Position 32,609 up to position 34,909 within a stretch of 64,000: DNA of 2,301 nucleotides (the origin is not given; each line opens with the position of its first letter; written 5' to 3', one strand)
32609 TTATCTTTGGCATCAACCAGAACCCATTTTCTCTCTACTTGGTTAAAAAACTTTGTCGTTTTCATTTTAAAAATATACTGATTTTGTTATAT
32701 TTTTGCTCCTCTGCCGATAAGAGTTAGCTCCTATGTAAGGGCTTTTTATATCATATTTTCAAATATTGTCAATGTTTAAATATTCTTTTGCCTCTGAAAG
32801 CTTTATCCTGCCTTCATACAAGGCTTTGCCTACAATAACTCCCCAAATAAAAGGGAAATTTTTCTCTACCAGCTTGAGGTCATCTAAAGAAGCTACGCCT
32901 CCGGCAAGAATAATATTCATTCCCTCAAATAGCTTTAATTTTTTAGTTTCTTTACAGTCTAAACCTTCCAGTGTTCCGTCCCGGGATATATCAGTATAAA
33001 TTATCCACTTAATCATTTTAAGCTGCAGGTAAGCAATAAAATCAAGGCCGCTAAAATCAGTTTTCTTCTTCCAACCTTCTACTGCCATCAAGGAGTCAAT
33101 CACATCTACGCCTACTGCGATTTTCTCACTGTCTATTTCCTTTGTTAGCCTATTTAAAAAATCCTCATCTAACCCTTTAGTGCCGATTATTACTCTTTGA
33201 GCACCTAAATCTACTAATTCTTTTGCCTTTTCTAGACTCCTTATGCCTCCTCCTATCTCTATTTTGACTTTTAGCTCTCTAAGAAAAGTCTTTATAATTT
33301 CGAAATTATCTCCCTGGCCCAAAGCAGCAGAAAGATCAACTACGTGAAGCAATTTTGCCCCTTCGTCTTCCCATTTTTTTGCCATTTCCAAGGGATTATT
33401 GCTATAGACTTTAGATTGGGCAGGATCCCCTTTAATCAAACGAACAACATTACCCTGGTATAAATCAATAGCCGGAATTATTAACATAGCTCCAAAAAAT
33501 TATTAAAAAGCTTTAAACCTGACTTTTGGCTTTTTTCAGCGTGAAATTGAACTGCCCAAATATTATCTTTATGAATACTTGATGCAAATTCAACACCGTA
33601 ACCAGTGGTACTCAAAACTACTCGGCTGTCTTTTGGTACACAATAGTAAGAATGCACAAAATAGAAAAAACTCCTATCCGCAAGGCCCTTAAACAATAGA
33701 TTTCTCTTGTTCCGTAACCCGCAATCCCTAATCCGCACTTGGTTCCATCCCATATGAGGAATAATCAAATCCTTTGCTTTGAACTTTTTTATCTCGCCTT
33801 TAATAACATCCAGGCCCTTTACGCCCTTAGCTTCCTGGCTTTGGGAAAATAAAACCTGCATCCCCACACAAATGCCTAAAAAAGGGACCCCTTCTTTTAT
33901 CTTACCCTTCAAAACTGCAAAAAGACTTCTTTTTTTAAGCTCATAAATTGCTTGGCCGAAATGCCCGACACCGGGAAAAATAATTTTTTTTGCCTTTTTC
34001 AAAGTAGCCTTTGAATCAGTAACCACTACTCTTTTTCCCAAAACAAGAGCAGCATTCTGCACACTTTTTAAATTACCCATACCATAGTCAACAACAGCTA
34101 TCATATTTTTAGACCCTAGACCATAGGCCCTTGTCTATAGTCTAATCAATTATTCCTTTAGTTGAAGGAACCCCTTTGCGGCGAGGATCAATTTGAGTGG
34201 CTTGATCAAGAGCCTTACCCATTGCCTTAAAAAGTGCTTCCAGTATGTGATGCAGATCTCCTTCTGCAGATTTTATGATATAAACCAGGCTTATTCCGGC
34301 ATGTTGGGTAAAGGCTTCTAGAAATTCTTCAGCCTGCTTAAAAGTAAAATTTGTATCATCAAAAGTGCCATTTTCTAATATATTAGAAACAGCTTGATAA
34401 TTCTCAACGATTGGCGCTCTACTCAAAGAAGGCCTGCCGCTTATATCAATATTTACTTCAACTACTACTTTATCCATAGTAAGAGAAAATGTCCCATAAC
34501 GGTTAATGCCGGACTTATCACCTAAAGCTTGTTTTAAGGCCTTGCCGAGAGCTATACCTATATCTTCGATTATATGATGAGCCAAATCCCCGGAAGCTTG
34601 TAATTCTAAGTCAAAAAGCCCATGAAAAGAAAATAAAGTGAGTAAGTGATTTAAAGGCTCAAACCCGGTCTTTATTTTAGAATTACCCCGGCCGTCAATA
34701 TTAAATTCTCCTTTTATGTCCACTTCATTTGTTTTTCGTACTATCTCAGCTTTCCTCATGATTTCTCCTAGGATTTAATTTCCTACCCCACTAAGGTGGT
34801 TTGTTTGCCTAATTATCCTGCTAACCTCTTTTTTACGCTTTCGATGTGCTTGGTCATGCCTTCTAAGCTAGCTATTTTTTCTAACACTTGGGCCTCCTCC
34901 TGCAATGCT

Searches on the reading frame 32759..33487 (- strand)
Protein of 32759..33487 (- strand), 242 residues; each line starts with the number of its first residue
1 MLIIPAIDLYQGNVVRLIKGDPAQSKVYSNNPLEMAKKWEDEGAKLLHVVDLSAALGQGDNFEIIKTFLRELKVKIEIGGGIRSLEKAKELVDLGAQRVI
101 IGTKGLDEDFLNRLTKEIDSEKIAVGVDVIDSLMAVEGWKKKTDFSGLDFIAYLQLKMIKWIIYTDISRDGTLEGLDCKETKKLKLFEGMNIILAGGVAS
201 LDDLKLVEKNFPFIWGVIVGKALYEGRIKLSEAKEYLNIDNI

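Call 92: search_protein_families(library=pfam, proteins=[window:32759-33487:-], max_evalue=0.00001)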
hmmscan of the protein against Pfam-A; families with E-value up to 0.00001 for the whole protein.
window:32759-33487:- (242 aa): 1 family
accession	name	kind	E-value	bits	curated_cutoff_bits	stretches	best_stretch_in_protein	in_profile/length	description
PF00977.27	His_biosynth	-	2.9e-67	226.9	23.6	1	3-228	2-227/228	Histidine biosynthesis protein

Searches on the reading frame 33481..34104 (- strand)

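Call 92: search_protein_families(library=pfam, proteins=[window:33481-34104:-], max_evalue=0.00001)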
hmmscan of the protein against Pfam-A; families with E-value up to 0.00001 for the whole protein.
window:33481-34104:- (207 aa): 2 families
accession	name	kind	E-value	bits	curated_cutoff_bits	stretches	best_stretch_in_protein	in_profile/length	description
PF00117.34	GATase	-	1.7e-18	67.4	22.8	1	4-203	2-186/190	Glutamine amidotransferase class-I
PF07685.20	GATase_3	-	1.1e-06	28.8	27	1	11-104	15-114/196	CobB/CobQ-like glutamine amidotransferase domain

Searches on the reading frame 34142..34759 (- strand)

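Call 92: search_protein_families(library=pfam, proteins=[window:34142-34759:-], max_evalue=0.00001)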
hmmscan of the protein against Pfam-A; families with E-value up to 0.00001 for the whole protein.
window:34142-34759:- (205 aa): 1 family
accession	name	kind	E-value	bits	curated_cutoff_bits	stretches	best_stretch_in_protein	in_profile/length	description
PF00475.24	IGPD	-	2.6e-40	138.3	27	1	31-184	1-144/144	Imidazoleglycerol-phosphate dehydratase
